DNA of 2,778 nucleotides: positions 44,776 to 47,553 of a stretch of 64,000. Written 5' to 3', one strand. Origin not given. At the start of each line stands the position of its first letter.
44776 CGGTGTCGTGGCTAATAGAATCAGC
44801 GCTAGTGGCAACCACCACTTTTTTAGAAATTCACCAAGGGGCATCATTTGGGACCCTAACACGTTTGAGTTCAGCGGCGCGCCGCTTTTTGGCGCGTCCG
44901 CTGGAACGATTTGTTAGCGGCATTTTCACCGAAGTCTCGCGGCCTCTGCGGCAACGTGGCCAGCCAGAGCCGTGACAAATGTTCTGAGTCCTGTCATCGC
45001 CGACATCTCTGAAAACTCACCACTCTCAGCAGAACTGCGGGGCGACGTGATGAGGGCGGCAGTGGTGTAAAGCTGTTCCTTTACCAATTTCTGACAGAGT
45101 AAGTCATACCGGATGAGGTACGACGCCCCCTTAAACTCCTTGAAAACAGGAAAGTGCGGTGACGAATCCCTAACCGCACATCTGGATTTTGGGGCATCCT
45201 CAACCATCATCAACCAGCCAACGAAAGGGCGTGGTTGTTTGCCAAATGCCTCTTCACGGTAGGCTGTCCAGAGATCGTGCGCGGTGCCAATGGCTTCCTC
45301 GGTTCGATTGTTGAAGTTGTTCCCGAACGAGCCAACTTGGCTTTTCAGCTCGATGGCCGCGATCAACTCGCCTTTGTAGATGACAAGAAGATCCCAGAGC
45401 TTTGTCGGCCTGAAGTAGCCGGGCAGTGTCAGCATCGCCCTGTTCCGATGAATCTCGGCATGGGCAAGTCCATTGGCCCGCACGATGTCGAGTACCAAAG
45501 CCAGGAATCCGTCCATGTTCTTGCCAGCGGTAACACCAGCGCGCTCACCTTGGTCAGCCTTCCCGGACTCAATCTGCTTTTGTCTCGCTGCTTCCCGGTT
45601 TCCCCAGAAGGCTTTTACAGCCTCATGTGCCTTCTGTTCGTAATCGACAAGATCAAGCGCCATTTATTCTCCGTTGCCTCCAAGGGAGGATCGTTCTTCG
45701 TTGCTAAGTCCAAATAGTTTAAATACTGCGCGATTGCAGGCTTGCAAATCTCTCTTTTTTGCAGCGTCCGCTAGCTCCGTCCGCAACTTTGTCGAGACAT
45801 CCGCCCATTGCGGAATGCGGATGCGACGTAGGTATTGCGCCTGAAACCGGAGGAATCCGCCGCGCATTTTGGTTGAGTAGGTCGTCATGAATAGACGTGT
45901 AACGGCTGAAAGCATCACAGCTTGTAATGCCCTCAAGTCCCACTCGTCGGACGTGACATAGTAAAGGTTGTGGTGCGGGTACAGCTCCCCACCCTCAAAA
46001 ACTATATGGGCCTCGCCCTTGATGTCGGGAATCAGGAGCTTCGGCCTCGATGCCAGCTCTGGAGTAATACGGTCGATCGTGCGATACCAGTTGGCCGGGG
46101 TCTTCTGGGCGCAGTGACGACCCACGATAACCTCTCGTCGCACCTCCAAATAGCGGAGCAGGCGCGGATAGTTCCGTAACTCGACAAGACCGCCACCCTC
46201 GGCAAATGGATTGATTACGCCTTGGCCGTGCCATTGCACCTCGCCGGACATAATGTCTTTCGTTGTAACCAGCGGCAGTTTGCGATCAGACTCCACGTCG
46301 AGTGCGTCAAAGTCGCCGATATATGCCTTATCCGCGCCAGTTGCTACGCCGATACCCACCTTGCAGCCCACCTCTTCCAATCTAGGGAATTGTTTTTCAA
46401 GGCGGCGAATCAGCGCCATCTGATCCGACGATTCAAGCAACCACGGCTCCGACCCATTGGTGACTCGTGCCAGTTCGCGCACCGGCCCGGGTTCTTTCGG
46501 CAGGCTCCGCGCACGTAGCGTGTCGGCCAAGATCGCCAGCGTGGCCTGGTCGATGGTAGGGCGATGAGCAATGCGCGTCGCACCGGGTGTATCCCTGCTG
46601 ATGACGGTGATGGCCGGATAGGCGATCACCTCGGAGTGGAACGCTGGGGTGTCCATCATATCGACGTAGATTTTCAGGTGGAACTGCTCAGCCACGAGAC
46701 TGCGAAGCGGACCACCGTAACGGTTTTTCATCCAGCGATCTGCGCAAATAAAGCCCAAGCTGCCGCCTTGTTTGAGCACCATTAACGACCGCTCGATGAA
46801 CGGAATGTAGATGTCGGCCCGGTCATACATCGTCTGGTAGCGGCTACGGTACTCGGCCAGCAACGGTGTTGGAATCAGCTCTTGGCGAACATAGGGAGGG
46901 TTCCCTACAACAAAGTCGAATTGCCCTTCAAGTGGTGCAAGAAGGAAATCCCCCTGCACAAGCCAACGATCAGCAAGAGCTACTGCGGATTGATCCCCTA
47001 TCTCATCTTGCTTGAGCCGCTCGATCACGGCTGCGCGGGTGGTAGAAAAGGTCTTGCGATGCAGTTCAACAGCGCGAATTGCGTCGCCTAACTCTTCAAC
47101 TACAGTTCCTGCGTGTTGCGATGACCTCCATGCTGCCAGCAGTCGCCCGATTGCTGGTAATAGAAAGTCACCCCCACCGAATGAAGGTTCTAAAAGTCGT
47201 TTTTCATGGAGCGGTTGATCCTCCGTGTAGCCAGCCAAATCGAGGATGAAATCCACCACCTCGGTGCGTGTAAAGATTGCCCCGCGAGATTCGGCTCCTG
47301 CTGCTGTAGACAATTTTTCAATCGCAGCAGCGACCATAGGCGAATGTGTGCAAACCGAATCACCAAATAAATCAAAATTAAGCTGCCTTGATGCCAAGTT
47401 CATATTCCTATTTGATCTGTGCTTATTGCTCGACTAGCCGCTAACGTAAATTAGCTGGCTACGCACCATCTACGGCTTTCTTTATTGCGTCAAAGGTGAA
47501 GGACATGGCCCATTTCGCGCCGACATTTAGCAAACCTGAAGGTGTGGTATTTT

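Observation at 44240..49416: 5.2-kb low-GC island bounded by 78-bp direct repeats, carrying R-M + TIR/SLATT cargo and no integrase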

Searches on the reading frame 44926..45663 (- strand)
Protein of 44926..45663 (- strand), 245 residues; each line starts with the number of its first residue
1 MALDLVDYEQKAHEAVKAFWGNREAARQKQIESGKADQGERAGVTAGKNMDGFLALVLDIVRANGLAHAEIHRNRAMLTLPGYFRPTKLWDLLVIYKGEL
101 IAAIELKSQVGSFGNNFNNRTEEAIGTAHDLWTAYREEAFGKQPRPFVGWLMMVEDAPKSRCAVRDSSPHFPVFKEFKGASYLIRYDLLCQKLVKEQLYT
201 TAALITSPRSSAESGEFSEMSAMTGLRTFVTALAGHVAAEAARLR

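Call 7: search_protein_families(library=pfam, proteins=[window:44926-45663:-], max_evalue=0.01)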
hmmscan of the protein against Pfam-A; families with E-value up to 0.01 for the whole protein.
window:44926-45663:- (245 aa): 1 family
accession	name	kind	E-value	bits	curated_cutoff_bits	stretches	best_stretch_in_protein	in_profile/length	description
PF04555.19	XhoI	-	8e-104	346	25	1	29-219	1-191/191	Restriction endonuclease XhoI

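Call 8: search_protein_families(library=padloc, proteins=[window:44926-45663:-], max_evalue=0.01)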
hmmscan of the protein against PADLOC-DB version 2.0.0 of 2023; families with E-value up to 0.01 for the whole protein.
window:44926-45663:- (245 aa): 2 families
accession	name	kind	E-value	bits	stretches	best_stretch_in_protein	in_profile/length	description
PDLC03540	REase_II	-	1.3e-126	419.4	1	1-244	1-245/247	Type II restriction enzyme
PDLC03400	REase_II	-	1.1e-86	288.5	1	1-173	1-173/222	Type II restriction enzyme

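Call 105: search_protein_families(library=pfam, proteins=[L018:89-811:+, L017:915-2594:+, L021:4350-4598:+, L021:4595-4825:+, L021:5685-6107:+], max_evalue=0.01)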
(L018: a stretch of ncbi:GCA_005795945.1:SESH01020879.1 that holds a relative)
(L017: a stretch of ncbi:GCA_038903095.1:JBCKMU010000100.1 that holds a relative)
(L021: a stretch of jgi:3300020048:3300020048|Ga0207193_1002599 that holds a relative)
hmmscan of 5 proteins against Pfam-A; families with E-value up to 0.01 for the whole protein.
L018:89-811:+ (240 aa): 14 families
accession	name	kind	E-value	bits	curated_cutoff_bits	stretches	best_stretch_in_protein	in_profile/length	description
PF12146.15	Hydrolase_4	-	3.9e-70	236.3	27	1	3-217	23-239/239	Serine aminopeptidase, S33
PF00561.26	Abhydrolase_1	-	7.1e-17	62.3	25.8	1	3-94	19-104/245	alpha/beta hydrolase fold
PF12697.13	Abhydrolase_6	-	8.6e-13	49.9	26.3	1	11-217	27-212/217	Alpha/beta hydrolase family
PF00326.27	Peptidase_S9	-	4.6e-07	30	22.6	0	35-93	45-101/213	Prolyl oligopeptidase family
PF02230.22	Abhydrolase_2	-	5.4e-06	26.8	23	0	163-214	148-203/217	Phospholipase/Carboxylesterase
PF01738.24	DLH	-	8.7e-06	25.9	21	1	162-219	136-194/217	Dienelactone hydrolase family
PF20408.4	Abhydrolase_11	-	5e-05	23.6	27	1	14-88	36-106/193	Alpha/beta hydrolase domain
PF02450.21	LCAT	-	0.00033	20.5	21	1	32-80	98-145/392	Lecithin:cholesterol acyltransferase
PF24708.1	Lip_C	-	0.00043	19.5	27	1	43-68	89-114/380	Lipase-like, C-terminal domain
PF02129.25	Peptidase_S15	-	0.00059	20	23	0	6-79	46-118/262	X-Pro dipeptidyl-peptidase (S15 family)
PF03959.19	FSH1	-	0.00064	19.9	21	1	37-204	84-194/211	Serine hydrolase (FSH1)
PF07819.20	PGAP1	-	0.0011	19.2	24.3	1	43-78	77-115/233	PGAP1-like alpha/beta domain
PF00975.26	Thioesterase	-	0.0025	18.5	26.4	1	44-70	54-80/226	Thioesterase domain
PF10142.15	PhoPQ_related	-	0.0098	15.1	20.3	0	166-217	258-308/367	PhoPQ-activated pathogenicity-related protein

L017:915-2594:+ (559 aa): 0 families

L021:4350-4598:+ (82 aa): 1 family
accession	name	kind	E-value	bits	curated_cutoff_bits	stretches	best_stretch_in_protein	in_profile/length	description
PF09720.15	Unstab_antitox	-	4.6e-07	30.2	23.3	1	23-73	2-54/54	Putative addiction module component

L021:4595-4825:+ (76 aa): 0 families

L021:5685-6107:+ (140 aa): 0 families

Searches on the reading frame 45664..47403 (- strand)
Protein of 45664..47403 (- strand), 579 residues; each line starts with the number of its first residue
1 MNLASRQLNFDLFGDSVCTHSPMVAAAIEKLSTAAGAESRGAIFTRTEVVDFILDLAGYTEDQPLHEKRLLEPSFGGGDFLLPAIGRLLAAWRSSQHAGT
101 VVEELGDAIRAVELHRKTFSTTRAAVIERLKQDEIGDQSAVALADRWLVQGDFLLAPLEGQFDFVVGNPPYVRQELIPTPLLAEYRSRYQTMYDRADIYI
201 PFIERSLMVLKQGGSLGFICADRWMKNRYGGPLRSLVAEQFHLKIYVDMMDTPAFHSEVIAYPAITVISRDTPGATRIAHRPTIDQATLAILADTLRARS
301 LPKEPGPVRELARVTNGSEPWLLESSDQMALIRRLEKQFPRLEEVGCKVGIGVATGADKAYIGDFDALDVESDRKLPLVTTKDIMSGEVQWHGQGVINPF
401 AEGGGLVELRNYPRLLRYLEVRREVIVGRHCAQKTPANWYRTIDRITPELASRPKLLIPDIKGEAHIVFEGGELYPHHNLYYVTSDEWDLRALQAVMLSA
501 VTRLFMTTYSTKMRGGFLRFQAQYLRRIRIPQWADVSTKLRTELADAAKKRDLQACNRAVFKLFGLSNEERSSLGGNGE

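Call 7: search_protein_families(library=pfam, proteins=[window:45664-47403:-], max_evalue=0.01)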
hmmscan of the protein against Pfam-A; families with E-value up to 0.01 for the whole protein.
window:45664-47403:- (579 aa): 3 families
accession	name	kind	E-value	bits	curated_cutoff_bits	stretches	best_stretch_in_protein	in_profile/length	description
PF07669.17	Eco57I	-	2.6e-24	86.7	25.3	1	152-255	64-171/171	Eco57I restriction-modification methylase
PF02384.22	N6_Mtase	-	3.6e-05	23.7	20.4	1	35-240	20-204/311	N-6 DNA Methylase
PF12950.13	TaqI_C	-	0.00011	22.8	26.5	1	430-528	27-116/118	TaqI-like C-terminal specificity domain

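Call 8: search_protein_families(library=padloc, proteins=[window:45664-47403:-], max_evalue=0.01)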
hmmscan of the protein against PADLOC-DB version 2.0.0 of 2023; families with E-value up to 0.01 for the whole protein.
window:45664-47403:- (579 aa): 45 families (the best 25 are shown)
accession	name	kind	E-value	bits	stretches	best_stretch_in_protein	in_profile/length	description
PDLC03313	MTase_II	-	2.9e-272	902.2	1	24-575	6-560/563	Type II methyltransferase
PDLC03226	MTase_II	-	1.1e-29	101.5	2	312-540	297-541/579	Type II methyltransferase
PDLC03335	MTase_II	-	8.6e-27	92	2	39-365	78-384/607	Type II methyltransferase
PDLC03604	REase_MTase_IIG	-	1.2e-25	87.7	1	159-362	532-729/1011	Type IIG restriction enzyme-methyltransferase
PDLC03612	REase_MTase_IIG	-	1.3e-21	74.5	1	162-550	807-1205/1247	Type IIG restriction enzyme-methyltransferase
PDLC02529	PglX|PglXI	-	4.4e-20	69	3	159-234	355-434/1189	PglX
PDLC03248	MTase_II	-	1.3e-19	68.4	1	146-385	70-320/521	Type II methyltransferase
PDLC03338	MTase_II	-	1.3e-17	61.8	1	38-354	127-422/604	Type II methyltransferase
PDLC03267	MTase_II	-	9.2e-17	59.1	1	39-359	12-300/539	Type II methyltransferase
PDLC03596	REase_MTase_IIG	-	4e-16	56.2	1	159-419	709-963/1148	Type IIG restriction enzyme-methyltransferase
PDLC03601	REase_MTase_IIG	-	7.9e-15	51.7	1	160-541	672-1064/1110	Type IIG restriction enzyme-methyltransferase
PDLC03293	MTase_II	-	2.4e-13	47.7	1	133-246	68-188/427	Type II methyltransferase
PDLC03629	REase_MTase_IIG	-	4.3e-13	46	1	160-361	569-769/1182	Type IIG restriction enzyme-methyltransferase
PDLC03235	MTase_II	-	3.6e-12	43.9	1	161-270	246-355/648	Type II methyltransferase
PDLC03282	MTase_II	-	6.7e-12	43.4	1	148-255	67-172/386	Type II methyltransferase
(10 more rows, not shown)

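Call 33: find_homologous_proteins(query=window:45664-47403:-, max_evalue=1e-60)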
Query window:45664-47403:- (579 aa): 8000 proteins with E <= 1e-60 among 8000 candidates; the best 120 are listed.
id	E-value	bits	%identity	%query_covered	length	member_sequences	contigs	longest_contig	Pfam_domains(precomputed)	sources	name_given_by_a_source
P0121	0.0e+0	1262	100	96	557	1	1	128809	PF07669.18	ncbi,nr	ncbi:MAG: Eco57I restriction-modification methylase domain-containing protein [Gammaproteobacteria b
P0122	0.0e+0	1209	92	100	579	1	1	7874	PF07669.18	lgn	-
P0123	0.0e+0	1208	92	100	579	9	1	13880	PF02384.23,PF07669.18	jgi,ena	jgi:hypothetical protein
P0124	0.0e+0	1194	91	100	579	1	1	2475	PF07669.18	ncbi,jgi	jgi:hypothetical protein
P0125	0.0e+0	1194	90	100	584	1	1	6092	PF07669.18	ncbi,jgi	jgi:hypothetical protein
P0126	0.0e+0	1193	90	100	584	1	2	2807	PF07669.18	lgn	-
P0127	0.0e+0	1191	90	100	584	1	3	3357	PF07669.18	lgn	-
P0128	0.0e+0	1190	90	100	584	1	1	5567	PF07669.18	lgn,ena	-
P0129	0.0e+0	1189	90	100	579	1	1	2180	PF07669.18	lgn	-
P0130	0.0e+0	1187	90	100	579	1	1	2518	PF07669.18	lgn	-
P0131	0.0e+0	1187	90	100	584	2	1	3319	PF07669.18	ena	-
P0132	0.0e+0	1186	90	100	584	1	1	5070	PF07669.18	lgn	-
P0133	0.0e+0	1185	90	100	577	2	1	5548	PF07669.18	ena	-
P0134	0.0e+0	1185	90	100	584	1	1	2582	PF07669.18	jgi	jgi:hypothetical protein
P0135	0.0e+0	1179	89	100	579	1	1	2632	PF02384.23,PF07669.18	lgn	-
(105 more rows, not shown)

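Call 34: find_encoding_contigs(protein=P0123, flank=10000, max_places=3)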
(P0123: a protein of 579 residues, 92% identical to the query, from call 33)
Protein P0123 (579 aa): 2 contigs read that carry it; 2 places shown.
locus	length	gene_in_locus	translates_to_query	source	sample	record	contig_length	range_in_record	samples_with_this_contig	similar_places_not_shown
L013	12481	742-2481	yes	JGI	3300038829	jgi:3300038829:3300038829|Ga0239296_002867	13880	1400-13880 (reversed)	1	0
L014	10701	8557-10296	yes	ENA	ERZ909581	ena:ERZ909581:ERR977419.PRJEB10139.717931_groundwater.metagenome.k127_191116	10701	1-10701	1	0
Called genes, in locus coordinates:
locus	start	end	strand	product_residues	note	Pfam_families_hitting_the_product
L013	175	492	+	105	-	PF01909:NTP_transf_2, PF18765:Polbeta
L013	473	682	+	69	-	PF01934:HepT-like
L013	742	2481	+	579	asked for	PF02384:N6_Mtase (weak), PF07669:Eco57I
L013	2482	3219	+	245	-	PF04555:XhoI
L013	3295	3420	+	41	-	-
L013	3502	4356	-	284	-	PF07589:PEP_exosort_dom (weak)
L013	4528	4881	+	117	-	PF12836:HHH_3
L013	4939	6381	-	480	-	-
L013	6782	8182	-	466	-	PF01593:Amino_oxidase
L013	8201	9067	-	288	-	PF00494:SQS_PSY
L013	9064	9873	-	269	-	PF01497:Peripla_BP_2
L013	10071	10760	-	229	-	PF00702:Hydrolase, PF12710:HAD (weak), PF13419:HAD_2, PF13242:Hydrolase_like (weak)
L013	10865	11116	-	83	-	-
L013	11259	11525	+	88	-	-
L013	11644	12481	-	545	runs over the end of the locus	PF00317:Ribonuc_red_lgN, PF02867:Ribonuc_red_lgC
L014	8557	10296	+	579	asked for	PF02384:N6_Mtase (weak), PF07669:Eco57I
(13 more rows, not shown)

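Call 35: find_encoding_contigs(protein=P0122, flank=10000, max_places=3)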
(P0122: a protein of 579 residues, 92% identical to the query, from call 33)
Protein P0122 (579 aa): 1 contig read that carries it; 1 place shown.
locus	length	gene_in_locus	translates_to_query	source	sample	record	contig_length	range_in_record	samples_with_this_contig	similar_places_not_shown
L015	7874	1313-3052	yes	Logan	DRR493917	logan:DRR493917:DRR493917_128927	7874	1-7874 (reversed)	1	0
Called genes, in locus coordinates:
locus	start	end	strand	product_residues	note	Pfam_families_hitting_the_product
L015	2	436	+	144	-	?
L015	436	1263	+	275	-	PF01063:Aminotran_4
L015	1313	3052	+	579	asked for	PF07669:Eco57I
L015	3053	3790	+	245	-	PF04555:XhoI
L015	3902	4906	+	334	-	PF02618:YceG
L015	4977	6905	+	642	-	PF13205:Big_5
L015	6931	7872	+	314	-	?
